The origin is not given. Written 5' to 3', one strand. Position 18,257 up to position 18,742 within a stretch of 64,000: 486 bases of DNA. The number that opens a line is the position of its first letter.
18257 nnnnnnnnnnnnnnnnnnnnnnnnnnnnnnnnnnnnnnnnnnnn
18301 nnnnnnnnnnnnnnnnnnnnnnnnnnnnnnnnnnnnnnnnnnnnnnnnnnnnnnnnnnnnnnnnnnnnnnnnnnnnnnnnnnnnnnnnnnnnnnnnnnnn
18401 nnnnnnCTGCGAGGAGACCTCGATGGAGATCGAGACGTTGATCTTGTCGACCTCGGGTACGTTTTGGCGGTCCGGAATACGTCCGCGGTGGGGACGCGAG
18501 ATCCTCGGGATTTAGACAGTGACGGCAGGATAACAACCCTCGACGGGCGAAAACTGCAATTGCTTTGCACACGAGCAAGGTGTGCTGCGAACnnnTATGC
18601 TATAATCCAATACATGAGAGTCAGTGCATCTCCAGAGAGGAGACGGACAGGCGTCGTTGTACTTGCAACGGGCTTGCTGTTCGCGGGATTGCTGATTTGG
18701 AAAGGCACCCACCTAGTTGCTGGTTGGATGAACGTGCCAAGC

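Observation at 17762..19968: Dockerin-like and cohesin-like surface proteins with a 178-bp perfectly duplicated segment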

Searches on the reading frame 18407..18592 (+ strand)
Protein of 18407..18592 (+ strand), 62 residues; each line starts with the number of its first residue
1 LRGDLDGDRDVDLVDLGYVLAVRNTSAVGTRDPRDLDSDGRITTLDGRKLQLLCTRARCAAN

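Call 33: search_protein_families(library=pfam, proteins=[window:18407-18592:+], max_evalue=1)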
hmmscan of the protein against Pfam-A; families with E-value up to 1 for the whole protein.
seq(62 aa): 2 families
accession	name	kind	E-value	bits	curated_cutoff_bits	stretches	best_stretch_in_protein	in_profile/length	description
PF04408.29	HA2_N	-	0.068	13.7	21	0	36-52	11-26/29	Helicase associated domain (HA2), winged-helix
PF00404.24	Dockerin_1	-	0.27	11.9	22.9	1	3-46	2-48/57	Dockerin type I domain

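Call 63: search_solved_structures(query=A4, max_evalue=1, show_alignments=2)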
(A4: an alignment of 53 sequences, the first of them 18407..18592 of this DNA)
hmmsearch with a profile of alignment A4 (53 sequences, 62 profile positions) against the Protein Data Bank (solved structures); distinct sequences matched with E-value up to 1: 314 (the best 60 are shown).
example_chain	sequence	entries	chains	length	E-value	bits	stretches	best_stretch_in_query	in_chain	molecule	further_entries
2y3n_B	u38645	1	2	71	1.1e-09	41.1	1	2-54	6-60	CELLULOSOMAL FAMILY-48 PROCESSIVE GLYCOSIDE HYDROLASE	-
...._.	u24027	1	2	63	8.5e-06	28.7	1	2-46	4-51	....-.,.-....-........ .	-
4fl4_A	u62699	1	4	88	9.7e-06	28.6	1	2-49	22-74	Glycoside hydrolase family 9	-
8x39_A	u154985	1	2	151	1.8e-05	27.7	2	3-46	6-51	Serine protease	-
8aht_A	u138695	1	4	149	1.8e-05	27.7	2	4-43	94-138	Calmodulin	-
8x3a_A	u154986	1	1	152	1.8e-05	27.7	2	3-46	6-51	Serine protease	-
4aqr_A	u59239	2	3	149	2.1e-05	27.5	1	4-43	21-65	CALMODULIN-7 | CALMODULIN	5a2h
1rfj_A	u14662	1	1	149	2.4e-05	27.3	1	4-43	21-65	calmodulin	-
6kge_D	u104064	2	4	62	4.6e-05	26.4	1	2-47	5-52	And cellulose-binding endoglucanase family 9 CelL ortholog dockerin domain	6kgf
6kg9_A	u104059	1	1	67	5.4e-05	26.2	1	2-48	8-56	And cellulose-binding endoglucanase family 9 CelL ortholog dockerin domain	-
1ohz_B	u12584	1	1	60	5.5e-05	26.1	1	3-46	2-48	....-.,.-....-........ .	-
2m3s_A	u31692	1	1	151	7.4e-05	25.7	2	4-43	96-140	Calmodulin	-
7jts_t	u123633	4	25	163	0.00011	25.1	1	4-43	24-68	Calmodulin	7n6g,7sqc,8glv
9ya0_SA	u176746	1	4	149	0.00012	25.1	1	4-43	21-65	Calmodulin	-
2k0j_A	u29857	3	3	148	0.00013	24.9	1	4-43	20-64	calmodulin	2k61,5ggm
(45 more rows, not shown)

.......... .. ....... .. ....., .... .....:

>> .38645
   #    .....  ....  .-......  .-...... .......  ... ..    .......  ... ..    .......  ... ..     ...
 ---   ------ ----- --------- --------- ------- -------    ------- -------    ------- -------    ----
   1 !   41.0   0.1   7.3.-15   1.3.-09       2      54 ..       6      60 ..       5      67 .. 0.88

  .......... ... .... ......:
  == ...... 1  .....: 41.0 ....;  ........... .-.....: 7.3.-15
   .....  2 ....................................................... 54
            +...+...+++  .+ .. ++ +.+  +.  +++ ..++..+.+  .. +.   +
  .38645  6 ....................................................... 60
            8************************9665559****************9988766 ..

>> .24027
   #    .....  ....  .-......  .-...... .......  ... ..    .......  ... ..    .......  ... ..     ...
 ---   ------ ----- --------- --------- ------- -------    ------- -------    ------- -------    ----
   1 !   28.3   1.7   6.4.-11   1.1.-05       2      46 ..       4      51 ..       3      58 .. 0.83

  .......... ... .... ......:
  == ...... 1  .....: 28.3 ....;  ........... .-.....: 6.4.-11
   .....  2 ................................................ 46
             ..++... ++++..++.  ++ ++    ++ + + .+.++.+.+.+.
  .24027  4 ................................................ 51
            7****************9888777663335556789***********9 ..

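Call 64: search_protein_families(library=pfam, alignment_id=A4, max_evalue=0.01)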
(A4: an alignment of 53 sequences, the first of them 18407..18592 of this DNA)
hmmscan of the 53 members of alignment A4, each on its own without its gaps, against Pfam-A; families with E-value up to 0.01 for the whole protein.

A. member 1, window:18407-18592:+ (62 aa): 0 families

B. families by the number of members that match (of 53 scanned): 7 families
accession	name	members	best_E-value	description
PF00404.24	Dockerin_1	46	8e-11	Dockerin type I domain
PF13405.12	EF-hand_6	31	1.7e-05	EF-hand domain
PF00036.39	EF-hand_1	24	2.2e-05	EF hand domain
PF13202.12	EF-hand_5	14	4.8e-05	EF hand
PF13499.12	EF-hand_7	2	0.0028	EF-hand domain pair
PF13833.12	EF-hand_8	1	0.0041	EF-hand domain pair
PF05279.16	Asp-B-Hydro_N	1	0.0051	Aspartyl beta-hydroxylase N-terminal region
